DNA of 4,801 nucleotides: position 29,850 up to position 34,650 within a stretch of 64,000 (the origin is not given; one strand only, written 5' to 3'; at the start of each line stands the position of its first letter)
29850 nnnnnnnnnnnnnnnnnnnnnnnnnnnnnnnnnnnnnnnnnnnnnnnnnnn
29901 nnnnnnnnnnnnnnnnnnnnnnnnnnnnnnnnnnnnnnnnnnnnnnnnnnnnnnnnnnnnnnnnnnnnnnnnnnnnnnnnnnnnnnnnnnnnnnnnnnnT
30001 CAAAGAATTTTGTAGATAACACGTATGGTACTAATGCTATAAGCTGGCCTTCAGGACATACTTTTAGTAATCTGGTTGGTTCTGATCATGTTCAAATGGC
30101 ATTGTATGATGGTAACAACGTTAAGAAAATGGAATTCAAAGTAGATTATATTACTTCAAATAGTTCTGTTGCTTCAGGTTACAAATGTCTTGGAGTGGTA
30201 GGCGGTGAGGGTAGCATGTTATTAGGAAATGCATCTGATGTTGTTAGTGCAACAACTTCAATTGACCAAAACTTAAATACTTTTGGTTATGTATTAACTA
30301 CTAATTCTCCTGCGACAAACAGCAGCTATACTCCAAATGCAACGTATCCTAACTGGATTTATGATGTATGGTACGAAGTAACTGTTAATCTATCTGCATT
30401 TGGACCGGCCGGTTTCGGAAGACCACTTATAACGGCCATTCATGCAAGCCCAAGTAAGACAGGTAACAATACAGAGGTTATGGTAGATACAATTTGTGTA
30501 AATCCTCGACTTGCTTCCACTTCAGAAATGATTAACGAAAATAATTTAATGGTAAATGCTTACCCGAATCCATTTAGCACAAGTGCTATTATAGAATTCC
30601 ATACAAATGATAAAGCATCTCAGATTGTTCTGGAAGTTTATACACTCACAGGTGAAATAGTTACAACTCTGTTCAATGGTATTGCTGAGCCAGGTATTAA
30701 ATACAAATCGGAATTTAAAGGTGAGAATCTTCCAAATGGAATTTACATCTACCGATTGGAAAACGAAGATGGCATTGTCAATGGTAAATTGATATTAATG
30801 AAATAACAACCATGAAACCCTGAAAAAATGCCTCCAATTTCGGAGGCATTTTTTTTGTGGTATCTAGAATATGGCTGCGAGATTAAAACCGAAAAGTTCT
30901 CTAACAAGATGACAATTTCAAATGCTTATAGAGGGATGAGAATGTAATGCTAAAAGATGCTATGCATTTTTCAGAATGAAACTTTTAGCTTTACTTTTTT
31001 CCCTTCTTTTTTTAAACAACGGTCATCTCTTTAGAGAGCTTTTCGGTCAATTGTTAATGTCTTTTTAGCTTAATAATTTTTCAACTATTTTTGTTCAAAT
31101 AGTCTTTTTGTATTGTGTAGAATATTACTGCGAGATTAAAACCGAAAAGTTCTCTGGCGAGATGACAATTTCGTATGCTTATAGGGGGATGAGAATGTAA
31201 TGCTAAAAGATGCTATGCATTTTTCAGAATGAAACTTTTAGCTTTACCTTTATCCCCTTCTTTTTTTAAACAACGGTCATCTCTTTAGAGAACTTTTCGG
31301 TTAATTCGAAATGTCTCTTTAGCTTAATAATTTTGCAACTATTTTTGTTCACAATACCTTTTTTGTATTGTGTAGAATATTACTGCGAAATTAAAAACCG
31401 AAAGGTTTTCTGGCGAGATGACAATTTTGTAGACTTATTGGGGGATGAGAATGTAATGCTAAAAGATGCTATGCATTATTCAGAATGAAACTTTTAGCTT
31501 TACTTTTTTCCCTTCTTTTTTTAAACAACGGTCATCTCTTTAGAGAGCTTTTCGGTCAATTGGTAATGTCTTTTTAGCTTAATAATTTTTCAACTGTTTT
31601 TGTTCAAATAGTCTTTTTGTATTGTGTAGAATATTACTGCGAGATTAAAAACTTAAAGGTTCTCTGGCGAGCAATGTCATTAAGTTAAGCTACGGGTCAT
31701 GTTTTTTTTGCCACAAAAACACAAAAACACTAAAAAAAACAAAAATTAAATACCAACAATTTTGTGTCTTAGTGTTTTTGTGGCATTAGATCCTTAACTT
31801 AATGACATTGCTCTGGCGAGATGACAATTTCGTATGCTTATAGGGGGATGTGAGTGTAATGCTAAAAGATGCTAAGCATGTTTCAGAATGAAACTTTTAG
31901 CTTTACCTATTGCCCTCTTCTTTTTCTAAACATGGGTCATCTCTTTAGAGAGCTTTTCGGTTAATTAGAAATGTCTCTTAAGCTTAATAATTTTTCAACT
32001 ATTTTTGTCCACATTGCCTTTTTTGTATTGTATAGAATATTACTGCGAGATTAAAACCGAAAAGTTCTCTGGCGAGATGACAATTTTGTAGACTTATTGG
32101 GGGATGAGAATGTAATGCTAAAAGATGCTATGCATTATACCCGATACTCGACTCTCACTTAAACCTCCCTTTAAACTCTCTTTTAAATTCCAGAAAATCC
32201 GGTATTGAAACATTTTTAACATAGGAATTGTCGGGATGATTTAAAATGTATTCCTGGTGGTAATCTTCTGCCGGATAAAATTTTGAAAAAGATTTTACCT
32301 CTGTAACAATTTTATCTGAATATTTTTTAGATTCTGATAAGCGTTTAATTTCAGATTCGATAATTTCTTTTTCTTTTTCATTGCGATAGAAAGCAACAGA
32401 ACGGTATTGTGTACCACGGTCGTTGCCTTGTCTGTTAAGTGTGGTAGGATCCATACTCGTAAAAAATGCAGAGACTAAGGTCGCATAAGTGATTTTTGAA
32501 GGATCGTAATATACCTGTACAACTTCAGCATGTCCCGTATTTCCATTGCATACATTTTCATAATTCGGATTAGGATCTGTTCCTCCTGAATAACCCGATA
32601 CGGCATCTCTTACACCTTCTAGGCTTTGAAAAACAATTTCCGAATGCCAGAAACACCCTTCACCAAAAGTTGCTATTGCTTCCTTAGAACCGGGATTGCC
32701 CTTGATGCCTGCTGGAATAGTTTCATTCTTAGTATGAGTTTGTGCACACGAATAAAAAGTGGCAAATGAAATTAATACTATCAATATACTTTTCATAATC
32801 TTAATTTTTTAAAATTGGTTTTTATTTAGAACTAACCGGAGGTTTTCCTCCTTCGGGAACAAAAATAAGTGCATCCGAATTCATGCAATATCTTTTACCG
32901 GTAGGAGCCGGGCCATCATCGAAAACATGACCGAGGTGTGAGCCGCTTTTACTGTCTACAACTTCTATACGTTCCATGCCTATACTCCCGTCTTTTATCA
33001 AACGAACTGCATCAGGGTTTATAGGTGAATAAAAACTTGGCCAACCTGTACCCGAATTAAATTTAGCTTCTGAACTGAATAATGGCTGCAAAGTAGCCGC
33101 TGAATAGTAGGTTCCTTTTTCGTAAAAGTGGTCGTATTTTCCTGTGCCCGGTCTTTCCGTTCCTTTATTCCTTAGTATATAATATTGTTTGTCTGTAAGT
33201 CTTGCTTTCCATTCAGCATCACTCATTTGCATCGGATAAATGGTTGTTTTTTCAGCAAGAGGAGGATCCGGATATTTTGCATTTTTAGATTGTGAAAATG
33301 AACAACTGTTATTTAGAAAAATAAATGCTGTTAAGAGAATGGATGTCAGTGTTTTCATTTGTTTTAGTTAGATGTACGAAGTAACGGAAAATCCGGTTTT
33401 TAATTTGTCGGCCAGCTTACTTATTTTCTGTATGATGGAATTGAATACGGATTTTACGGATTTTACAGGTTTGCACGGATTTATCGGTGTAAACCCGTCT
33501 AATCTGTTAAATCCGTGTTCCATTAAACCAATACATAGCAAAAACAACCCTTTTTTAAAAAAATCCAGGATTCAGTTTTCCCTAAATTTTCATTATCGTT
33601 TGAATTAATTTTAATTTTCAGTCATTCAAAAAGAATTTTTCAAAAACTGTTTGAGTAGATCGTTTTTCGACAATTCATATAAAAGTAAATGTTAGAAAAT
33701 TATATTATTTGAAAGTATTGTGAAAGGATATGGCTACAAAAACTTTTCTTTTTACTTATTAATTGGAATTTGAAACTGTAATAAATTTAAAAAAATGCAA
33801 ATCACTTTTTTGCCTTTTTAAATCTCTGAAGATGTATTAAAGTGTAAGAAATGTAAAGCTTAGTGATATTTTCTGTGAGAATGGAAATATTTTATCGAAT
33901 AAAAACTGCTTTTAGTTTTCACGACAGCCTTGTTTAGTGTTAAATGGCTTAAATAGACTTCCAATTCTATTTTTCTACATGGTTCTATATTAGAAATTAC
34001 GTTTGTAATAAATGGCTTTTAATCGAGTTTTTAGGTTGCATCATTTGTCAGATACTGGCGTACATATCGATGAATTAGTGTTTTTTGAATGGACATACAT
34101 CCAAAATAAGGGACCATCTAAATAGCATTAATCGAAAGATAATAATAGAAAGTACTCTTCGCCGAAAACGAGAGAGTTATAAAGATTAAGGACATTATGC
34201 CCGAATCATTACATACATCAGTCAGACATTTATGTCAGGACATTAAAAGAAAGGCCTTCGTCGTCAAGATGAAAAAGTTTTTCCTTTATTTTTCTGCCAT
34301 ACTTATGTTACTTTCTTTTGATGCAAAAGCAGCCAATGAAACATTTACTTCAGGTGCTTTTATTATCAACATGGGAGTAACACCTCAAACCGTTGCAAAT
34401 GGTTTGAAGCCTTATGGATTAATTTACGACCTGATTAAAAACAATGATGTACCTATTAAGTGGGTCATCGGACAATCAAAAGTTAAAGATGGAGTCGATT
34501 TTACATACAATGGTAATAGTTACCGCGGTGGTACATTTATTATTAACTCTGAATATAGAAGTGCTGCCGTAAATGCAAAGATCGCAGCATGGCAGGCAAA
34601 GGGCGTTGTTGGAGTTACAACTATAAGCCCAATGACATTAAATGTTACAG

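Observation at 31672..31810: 139-bp MITE with perfect TIRs and a 10-bp target-site duplication inserted into one repeat unit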

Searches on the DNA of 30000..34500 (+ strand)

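Call 17: search_rna_families(source=window, start=30000, end=34500, threshold=evalue, max_evalue=1)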
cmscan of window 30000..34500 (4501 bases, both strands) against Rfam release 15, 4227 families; matches with E-value up to 1: 5.
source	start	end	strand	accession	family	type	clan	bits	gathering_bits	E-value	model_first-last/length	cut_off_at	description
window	30797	30856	+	RF01859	Phe_leader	Cis-reg; leader;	-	29.1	55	0.067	1-125/125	no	Phenylalanine leader peptide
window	30821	30902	-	RF01859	Phe_leader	Cis-reg; leader;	-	26.4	55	0.25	1-125/125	no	Phenylalanine leader peptide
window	31707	31786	+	RF04172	MIR8675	Gene; miRNA;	-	24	90.8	0.27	1-95/95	no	MIR8675 microRNA precursor family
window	31695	31807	+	RF04111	MIR6274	Gene; miRNA;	-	23.1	80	0.47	1-107/107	no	MIR6274 microRNA precursor family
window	32254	32370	-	RF01087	PK-repZ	Cis-reg;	-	18.4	44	0.97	1-150/150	no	Pseudoknot of the regulatory region of the repZ gene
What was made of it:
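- Tried and rejected: Only sub-threshold matches to plant microRNA precursors were found, which reflect the hairpin (call 17).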

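Call 21: search_dna_similar(query=window:31662-31820:+, collection=plasmids, mode=distant, max_evalue=1, max_rows=25)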
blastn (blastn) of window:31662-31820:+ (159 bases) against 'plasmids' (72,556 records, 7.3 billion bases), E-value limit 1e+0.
Records with a match: 2; places in all: 2; records where one place covers at least 80% of the query: 0.
Best place of each record, by identity: >=99% 1; 80-90% 1.
By first word of the organism name: Spiroplasma 1; Persicobacter 1.
By predicted mobility (MOB-suite, as given by PLSDB): non-mobilizable 2.
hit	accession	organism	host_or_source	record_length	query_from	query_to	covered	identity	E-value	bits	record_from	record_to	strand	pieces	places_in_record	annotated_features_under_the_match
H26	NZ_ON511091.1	Spiroplasma citri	Sesamum indicum,whole organism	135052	62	108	30%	80.9%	4e-2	46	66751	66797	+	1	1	none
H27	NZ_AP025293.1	Persicobacter psychrovividus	-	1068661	129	150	14%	100.0%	4e-1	41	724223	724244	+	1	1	none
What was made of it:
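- Tried and rejected: Two trivial partial matches only (call 21).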

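Call 53: search_dna_similar(query=window:31119-31372:+, collection=plasmids, mode=distant, max_evalue=0.01, max_rows=10)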
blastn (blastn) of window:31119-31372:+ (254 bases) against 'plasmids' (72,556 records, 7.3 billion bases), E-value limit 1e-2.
No match.

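Call 54: search_dna_similar(query=window:31119-31372:+, collection=phages, mode=distant, max_evalue=0.01, max_rows=10)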
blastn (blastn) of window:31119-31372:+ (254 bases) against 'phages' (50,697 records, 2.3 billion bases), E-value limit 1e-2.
No match.

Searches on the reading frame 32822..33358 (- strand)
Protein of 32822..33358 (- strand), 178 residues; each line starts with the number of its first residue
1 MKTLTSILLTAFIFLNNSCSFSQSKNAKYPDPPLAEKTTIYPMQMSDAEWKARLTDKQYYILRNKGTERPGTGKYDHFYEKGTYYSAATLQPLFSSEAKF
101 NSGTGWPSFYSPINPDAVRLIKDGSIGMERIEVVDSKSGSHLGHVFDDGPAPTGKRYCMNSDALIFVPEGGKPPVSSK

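Call 40: find_encoding_contigs(protein=window:32822-33358:-, flank=6000, max_places=8)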
Protein window:32822-33358:- (178 aa): 1 contig read that carries it; 1 place shown.
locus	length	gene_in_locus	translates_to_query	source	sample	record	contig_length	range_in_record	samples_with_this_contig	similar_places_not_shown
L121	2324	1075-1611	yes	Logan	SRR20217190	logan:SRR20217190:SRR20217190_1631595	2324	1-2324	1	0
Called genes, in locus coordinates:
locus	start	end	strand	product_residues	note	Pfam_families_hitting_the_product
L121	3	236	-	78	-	?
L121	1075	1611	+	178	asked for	PF01641:SelR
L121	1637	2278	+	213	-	PF01625:PMSR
